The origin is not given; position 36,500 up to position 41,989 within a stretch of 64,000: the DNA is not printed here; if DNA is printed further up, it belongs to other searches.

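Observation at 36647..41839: Orphan giant flagellin (~1,730 aa): canonical D0/D1 termini around a ~1,400-residue insert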

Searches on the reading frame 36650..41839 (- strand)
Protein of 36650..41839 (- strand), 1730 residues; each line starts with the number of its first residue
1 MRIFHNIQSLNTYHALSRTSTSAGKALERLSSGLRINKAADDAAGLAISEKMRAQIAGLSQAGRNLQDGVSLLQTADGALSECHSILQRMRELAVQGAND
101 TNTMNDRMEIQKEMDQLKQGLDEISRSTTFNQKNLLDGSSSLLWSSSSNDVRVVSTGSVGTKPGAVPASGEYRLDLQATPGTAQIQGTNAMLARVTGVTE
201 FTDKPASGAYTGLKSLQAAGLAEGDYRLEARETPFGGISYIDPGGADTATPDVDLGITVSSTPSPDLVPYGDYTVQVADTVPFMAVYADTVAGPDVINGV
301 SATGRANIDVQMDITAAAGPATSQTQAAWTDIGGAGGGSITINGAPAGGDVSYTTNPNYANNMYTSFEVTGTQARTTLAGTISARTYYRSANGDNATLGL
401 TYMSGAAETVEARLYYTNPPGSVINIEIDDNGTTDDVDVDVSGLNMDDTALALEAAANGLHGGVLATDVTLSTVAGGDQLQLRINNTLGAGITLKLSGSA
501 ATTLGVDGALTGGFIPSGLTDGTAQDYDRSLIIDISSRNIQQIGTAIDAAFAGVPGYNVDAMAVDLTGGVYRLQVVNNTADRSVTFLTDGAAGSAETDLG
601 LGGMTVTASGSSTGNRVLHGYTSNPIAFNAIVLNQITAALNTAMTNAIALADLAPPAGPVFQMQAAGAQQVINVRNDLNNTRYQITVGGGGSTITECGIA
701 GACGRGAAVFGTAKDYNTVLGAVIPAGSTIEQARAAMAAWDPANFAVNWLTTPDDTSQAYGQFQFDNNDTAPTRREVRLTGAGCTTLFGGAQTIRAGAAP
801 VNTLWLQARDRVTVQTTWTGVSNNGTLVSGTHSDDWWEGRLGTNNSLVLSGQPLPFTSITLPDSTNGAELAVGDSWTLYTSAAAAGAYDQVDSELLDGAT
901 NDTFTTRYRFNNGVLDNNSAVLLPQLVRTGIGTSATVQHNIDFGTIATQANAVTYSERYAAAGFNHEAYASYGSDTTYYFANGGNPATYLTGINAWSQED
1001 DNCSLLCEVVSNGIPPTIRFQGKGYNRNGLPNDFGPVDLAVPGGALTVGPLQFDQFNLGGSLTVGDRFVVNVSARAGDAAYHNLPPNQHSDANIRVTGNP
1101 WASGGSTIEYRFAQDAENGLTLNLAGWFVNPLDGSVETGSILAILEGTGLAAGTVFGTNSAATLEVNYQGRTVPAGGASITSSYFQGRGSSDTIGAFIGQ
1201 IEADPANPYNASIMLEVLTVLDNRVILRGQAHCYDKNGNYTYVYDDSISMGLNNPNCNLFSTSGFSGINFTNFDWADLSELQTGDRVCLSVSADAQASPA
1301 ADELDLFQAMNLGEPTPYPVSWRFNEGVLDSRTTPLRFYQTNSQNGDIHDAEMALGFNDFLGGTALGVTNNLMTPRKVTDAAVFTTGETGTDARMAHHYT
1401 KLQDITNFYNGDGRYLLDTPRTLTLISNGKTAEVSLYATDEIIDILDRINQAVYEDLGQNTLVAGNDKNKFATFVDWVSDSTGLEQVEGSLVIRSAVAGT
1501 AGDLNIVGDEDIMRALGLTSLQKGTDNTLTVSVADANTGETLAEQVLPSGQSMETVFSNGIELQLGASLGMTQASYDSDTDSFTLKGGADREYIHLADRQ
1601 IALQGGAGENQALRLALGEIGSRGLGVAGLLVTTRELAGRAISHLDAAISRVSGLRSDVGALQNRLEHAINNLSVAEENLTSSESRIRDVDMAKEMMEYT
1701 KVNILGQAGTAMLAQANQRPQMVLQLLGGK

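Call 3: search_protein_families(library=pfam, proteins=[window:36650-41839:-], max_evalue=1)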
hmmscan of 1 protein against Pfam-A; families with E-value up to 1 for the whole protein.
window:36650-41839:- (1730 aa): 3 families
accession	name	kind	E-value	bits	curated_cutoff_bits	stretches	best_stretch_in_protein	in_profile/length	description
PF00669.25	Flagellin_N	-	4.9e-44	150.2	26.6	1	3-140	1-138/139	Bacterial flagellin N-terminal helical region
PF00700.27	Flagellin_C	-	1.4e-28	99.5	23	1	1643-1727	2-86/86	Bacterial flagellin C-terminal helical region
PF13464.11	RodZ_C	-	0.21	12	23.9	0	1531-1571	10-49/72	RodZ C-terminal domain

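Call 4: search_protein_families(library=ncbifam, proteins=[window:36650-41839:-], max_evalue=1)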
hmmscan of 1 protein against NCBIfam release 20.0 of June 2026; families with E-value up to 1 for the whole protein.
window:36650-41839:- (1730 aa): 28 families (the best 25 are shown)
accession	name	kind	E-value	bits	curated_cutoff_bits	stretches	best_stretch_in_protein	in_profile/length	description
NF009446.0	PRK12804.1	subfamily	1.6e-85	287.2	352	2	1-154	1-155/301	flagellin Hag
NF009444.0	PRK12802.1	equivalog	1.2e-67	228.5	332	2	3-141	5-143/282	flagellin domain-containing protein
NF009448.0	PRK12806.1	equivalog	4e-67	227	531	2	5-388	7-372/475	flagellin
NF005294.0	PRK06819.1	subfamily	4.8e-66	223.8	387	2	5-154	7-156/376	FliC/FljB family flagellin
NF009449.0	PRK12807.1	subfamily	4.6e-64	216.7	347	2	1-149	1-149/287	flagellin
NF009450.0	PRK12808.1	equivalog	7.6e-63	213.7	476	2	1-141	1-141/476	flagellin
NF006467.0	PRK08869.1-2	subfamily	2.6e-62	211.2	443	2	4-149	6-152/400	flagellin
NF006468.0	PRK08869.1-3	subfamily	5.7e-61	206.7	436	2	5-139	7-141/378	polar flagellin E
NF006466.0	PRK08869.1-1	subfamily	2.8e-60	204.9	426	2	5-139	7-141/377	flagellin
NF006469.0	PRK08869.1-4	equivalog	1e-59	202.8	627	2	5-139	7-141/377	flagellin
NF005953.0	PRK08026.1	subfamily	1.3e-57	196.6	619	2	6-150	8-152/548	FliC/FljB family flagellin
NF038071.1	lat_flg_LafA_2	exception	2.7e-54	184.5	365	2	3-139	5-141/284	lateral flagellin LafA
NF010115.0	PRK13588.1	subfamily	2.7e-50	171.8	503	2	2-141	4-143/514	flagellin B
NF009234.0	PRK12584.1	equivalog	5.4e-48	164.3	752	2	2-139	4-141/510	flagellin A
NF006264.0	PRK08411.1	subfamily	7.2e-48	163.7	729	2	2-139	4-141/572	flagellin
TIGR02550.1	flagell_flgL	equivalog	1.9e-30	106.5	127.2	2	2-121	1-120/387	flagellar hook-associated protein FlgL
NF033876.2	flagella_HExxH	equivalog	7.6e-14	51.9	205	2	1573-1658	315-383/384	flagellinolysin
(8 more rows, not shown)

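Call 8: find_homologous_proteins(query=window:37160-41392:-)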
Query window:37160-41392:- (1411 aa): 2 proteins with E <= 0.001 among 8000 candidates.
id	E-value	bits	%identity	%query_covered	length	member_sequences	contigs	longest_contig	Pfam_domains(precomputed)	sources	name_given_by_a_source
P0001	0.0e+0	3127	100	100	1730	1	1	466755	PF00700.28,PF00669.26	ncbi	ncbi:MAG: flagellin [Solirubrobacterales bacterium]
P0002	2.4e-212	726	37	99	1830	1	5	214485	PF00700.28,PF00669.26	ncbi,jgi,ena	-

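Call 9: search_solved_structures(query=window:36650-41839:-, max_evalue=0.01)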
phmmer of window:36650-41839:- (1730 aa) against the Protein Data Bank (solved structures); distinct sequences matched with E-value up to 0.01: 80 (the best 60 are shown).
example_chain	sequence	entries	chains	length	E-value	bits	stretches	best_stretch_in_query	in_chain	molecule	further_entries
9au6_A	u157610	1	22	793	6.3e-90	305.5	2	3-184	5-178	Flagellin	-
8jmv_A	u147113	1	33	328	2.9e-76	260.2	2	1-154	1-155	Flagella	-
9hpz_A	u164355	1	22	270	1.3e-71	244.8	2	3-139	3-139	Flagellin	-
6t17_A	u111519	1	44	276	1.8e-68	234.4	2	1-141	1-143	Flagellin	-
6gow_D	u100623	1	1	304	6.3e-67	229.3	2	1-212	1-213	Flagellin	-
5wjy_A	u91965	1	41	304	7.7e-67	229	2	1-209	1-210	Flagellin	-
5wjt_A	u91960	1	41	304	9.8e-67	228.6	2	1-209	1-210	Flagellin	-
5wjv_A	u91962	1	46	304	1.6e-66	227.9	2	1-209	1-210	Flagellin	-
5wjx_A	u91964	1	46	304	1.8e-66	227.8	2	1-209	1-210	Flagellin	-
5maw_D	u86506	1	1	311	2.5e-66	227.3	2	2-211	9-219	Flagellin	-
5wjz_A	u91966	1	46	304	5e-66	226.3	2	1-209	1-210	Flagellin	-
5wju_A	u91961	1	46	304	7.2e-66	225.8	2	1-209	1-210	Flagellin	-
5wjw_A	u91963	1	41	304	9.9e-66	225.3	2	1-209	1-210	Flagellin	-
10ll_A4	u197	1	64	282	4.1e-57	196.8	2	2-143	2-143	Flagellin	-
9pim_CJ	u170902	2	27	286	5.4e-57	196.4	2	2-139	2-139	Flagellin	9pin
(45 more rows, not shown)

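Call 10: find_encoding_contigs(protein=P0001, flank=10000, max_places=4)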
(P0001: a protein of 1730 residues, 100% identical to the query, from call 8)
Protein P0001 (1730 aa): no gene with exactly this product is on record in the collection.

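Call 11: find_encoding_contigs(protein=P0002, flank=10000, max_places=6)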
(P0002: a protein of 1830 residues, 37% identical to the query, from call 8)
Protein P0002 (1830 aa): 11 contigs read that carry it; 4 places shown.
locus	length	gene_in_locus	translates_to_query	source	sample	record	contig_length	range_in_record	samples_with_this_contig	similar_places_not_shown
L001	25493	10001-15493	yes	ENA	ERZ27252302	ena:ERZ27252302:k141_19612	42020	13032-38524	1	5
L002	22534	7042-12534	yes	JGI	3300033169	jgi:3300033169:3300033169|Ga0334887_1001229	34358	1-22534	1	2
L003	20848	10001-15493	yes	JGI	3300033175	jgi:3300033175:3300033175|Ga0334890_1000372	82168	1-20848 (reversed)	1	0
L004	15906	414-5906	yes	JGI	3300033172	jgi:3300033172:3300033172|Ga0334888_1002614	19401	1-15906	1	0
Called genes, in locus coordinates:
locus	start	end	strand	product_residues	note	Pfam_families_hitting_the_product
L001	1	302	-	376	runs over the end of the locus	PF03102:NeuB, PF08666:SAF (weak)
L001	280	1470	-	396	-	PF02350:Epimerase_2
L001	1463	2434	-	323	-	PF01073:3Beta_HSD, PF01370:Epimerase, PF02719:Polysacc_synt_2, PF04321:RmlD_sub_bind, PF05368:NmrA, PF07993:NAD_binding_4, PF13460:NAD_binding_10, PF16363:GDP_Man_Dehyd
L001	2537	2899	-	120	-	PF03646:FlaG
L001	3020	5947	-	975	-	PF00669:Flagellin_N, PF00700:Flagellin_C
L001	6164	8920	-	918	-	PF01973:MptE-like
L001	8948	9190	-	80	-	PF02599:CsrA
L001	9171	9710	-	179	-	PF02623:FliW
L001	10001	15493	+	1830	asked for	PF00669:Flagellin_N, PF00700:Flagellin_C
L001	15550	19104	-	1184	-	PF00669:Flagellin_N, PF00700:Flagellin_C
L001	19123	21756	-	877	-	PF22638:FlgK_D1, PF06429:Flg_bbr_C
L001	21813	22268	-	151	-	PF05130:FlgN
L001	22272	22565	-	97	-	PF04316:FlgM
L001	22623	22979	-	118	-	-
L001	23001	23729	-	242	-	-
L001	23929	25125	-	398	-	PF00438:S-AdoMet_synt_N, PF02772:S-AdoMet_synt_M, PF02773:S-AdoMet_synt_C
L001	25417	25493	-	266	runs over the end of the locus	PF03705:CheR_N, PF01739:CheR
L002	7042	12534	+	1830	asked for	PF00669:Flagellin_N, PF00700:Flagellin_C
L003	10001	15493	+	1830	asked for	PF00669:Flagellin_N, PF00700:Flagellin_C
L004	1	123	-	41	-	?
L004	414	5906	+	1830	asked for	PF00669:Flagellin_N, PF00700:Flagellin_C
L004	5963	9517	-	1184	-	PF00669:Flagellin_N, PF00700:Flagellin_C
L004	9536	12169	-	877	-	PF22638:FlgK_D1, PF06429:Flg_bbr_C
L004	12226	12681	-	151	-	PF05130:FlgN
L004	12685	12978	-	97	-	PF04316:FlgM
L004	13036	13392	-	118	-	-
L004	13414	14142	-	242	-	-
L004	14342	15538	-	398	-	PF00438:S-AdoMet_synt_N, PF02772:S-AdoMet_synt_M, PF02773:S-AdoMet_synt_C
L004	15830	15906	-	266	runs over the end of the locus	PF03705:CheR_N, PF01739:CheR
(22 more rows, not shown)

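Call 29: find_homologous_proteins(query=A1, max_evalue=0.001)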
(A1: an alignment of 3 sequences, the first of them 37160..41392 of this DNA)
Query A1 (3 sequences) (1411 aa, profile of the alignment): 2 proteins with E <= 0.001 among 8000 candidates.
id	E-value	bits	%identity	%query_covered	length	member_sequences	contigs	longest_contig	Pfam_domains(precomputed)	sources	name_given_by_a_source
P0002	0.0e+0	2606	37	99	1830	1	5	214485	PF00700.28,PF00669.26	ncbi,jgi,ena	-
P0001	0.0e+0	2581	100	100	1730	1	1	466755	PF00700.28,PF00669.26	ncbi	ncbi:MAG: flagellin [Solirubrobacterales bacterium]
